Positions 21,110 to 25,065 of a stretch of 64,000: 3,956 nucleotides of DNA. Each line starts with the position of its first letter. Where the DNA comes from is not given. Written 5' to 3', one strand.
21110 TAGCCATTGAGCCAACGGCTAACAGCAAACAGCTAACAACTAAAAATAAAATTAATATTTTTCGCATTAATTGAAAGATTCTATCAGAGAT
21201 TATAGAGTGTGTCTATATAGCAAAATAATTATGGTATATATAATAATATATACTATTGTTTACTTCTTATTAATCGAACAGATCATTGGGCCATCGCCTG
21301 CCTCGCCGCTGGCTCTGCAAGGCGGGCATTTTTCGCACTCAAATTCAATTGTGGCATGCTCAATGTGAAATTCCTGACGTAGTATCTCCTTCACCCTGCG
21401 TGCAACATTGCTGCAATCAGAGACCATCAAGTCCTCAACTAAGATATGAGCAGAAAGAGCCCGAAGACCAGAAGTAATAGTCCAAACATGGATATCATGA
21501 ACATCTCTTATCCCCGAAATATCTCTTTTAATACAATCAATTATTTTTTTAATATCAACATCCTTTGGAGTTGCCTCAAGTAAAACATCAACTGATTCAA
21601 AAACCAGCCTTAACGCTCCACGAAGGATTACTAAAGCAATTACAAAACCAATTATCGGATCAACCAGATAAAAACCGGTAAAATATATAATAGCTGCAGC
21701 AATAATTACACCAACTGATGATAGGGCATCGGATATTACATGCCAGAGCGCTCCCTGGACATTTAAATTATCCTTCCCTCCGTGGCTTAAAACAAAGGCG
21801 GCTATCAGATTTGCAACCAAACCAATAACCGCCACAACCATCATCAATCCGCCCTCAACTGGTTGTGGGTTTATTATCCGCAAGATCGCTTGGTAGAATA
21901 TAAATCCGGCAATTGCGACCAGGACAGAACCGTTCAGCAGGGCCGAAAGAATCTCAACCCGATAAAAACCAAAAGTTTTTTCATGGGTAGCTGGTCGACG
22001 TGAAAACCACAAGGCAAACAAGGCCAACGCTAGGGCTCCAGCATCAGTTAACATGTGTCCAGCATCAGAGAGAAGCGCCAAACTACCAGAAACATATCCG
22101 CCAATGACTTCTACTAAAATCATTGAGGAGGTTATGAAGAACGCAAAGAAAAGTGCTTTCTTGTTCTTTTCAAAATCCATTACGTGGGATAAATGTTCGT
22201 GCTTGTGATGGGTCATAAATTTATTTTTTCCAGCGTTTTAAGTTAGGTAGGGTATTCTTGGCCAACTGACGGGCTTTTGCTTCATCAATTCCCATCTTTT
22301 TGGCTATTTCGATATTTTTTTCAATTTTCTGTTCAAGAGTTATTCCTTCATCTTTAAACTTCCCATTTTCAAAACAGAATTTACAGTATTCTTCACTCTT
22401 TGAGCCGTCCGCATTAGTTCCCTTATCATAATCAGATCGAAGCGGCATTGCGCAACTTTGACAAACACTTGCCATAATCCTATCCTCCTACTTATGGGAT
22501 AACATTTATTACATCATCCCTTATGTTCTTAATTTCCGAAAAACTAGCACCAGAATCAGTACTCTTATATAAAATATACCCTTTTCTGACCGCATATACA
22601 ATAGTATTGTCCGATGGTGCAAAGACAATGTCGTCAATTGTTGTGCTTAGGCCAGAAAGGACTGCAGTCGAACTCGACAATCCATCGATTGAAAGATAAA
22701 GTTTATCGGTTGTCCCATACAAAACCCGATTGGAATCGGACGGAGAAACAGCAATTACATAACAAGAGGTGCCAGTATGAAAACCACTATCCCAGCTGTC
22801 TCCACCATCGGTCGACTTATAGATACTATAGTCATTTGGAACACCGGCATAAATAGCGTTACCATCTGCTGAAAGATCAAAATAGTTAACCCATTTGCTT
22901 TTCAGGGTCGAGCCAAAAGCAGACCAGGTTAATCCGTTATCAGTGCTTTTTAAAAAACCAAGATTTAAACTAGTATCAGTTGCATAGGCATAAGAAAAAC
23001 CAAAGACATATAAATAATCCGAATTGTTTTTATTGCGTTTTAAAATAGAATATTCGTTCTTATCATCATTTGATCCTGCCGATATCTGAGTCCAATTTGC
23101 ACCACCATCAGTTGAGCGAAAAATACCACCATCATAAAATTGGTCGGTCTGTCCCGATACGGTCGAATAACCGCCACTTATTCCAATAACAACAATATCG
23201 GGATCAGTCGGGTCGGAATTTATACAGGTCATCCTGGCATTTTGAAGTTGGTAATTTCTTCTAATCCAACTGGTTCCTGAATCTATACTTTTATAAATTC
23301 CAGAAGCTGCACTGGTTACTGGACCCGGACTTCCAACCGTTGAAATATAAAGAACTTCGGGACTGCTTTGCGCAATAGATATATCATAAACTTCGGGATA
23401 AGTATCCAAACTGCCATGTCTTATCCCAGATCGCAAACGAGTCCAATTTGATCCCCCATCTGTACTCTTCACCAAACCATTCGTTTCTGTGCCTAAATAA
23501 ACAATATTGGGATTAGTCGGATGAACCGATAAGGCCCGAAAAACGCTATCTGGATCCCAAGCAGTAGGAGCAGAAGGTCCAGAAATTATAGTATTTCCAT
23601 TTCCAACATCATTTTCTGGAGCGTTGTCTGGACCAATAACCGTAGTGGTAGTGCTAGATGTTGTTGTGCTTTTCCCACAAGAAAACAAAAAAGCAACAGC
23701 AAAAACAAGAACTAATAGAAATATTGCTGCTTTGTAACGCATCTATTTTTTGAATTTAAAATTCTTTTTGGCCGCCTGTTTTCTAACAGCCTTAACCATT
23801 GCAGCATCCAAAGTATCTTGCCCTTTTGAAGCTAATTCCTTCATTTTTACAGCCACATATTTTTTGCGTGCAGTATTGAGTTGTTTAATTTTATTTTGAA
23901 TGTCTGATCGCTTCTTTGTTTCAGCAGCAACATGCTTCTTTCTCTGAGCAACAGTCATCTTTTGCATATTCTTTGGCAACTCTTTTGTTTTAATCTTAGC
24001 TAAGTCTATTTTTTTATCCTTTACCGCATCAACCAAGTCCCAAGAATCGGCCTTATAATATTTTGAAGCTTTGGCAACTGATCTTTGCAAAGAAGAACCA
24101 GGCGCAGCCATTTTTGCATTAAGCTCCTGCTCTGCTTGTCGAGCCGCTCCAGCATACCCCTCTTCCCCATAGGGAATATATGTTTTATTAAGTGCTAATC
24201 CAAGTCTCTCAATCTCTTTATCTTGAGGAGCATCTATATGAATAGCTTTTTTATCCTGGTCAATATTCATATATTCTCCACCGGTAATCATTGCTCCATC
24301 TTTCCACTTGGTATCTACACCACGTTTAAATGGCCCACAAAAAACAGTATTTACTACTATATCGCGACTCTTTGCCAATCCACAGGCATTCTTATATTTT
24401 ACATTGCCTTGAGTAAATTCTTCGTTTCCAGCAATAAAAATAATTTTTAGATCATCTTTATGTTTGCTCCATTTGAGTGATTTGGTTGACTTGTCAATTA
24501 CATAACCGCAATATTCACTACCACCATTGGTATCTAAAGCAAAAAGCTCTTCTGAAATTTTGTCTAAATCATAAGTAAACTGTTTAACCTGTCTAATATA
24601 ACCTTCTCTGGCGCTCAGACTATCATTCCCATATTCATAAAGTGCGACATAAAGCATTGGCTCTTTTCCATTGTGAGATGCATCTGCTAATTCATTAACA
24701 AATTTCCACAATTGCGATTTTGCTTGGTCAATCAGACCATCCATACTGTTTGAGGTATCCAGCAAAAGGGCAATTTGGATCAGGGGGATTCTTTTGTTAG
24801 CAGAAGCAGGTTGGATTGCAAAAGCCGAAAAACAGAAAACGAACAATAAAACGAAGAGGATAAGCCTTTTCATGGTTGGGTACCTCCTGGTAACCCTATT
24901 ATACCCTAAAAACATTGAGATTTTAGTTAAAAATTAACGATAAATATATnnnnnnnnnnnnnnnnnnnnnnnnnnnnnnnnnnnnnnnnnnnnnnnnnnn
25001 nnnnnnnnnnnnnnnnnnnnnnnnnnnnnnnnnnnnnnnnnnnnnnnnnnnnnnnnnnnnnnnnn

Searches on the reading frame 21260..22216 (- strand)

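Call 80: search_protein_families(library=pfam, proteins=[window:21260-22216:-], max_evalue=0.001)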
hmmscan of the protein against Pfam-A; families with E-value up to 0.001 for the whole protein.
window:21260-22216:- (318 aa): 2 families
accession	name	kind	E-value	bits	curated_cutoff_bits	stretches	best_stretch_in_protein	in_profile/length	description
PF01545.26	Cation_efflux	-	6.8e-46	157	26.6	1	22-213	1-198/198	Cation efflux family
PF16916.11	ZT_dimer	-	1.7e-13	50.8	26.7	1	217-293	1-76/78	Dimerisation domain of Zinc Transporter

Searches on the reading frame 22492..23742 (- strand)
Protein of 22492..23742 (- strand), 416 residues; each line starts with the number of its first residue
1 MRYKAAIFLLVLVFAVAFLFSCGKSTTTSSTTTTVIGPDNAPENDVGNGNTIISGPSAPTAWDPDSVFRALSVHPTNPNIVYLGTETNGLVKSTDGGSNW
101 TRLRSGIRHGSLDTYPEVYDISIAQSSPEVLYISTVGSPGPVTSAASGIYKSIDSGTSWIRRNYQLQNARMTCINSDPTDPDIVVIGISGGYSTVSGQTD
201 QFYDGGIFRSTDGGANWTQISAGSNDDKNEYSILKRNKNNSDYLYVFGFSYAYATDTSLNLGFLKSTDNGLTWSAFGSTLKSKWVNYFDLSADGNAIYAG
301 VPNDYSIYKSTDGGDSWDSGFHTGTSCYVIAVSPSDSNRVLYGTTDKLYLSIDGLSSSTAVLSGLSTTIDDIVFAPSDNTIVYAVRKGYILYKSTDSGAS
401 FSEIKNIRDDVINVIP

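Call 80: search_protein_families(library=pfam, proteins=[window:22492-23742:-], max_evalue=0.001)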
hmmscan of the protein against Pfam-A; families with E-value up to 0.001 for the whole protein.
window:22492-23742:- (416 aa): 4 families
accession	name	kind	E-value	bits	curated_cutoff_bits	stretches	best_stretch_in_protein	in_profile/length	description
PF15902.12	Sortilin-Vps10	-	1.2e-15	57.8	33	1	149-274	3-110/446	Sortilin, neurotensin receptor 3,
PF02012.26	BNR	-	2.1e-05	24.2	27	0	266-274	3-11/12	BNR/Asp-box repeat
PF13810.12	DUF4185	-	0.00028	20.7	39.5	0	205-248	127-178/309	Domain of unknown function (DUF4185)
PF13088.12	BNR_2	-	0.00048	20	31.4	0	138-278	73-203/277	BNR repeat-like domain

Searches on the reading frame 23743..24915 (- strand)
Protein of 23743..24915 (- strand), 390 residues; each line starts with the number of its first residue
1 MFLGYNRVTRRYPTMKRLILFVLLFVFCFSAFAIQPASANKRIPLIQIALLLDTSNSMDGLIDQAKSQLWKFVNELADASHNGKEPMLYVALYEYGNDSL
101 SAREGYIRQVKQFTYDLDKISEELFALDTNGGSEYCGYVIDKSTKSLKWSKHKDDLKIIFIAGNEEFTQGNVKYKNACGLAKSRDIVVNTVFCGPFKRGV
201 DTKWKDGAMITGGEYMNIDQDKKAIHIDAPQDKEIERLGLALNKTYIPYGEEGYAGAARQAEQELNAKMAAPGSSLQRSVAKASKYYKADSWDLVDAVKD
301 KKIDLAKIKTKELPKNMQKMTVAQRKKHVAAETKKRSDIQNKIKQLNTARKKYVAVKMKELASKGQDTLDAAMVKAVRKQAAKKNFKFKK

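Call 7: search_protein_families(library=pfam, proteins=[window:23743-24915:-])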
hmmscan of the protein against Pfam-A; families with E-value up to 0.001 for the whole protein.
window:23743-24915:- (390 aa): 1 family
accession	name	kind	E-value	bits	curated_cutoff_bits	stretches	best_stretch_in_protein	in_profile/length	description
PF00092.34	VWA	-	0.00048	20.8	23.8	0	48-191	2-137/174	von Willebrand factor type A domain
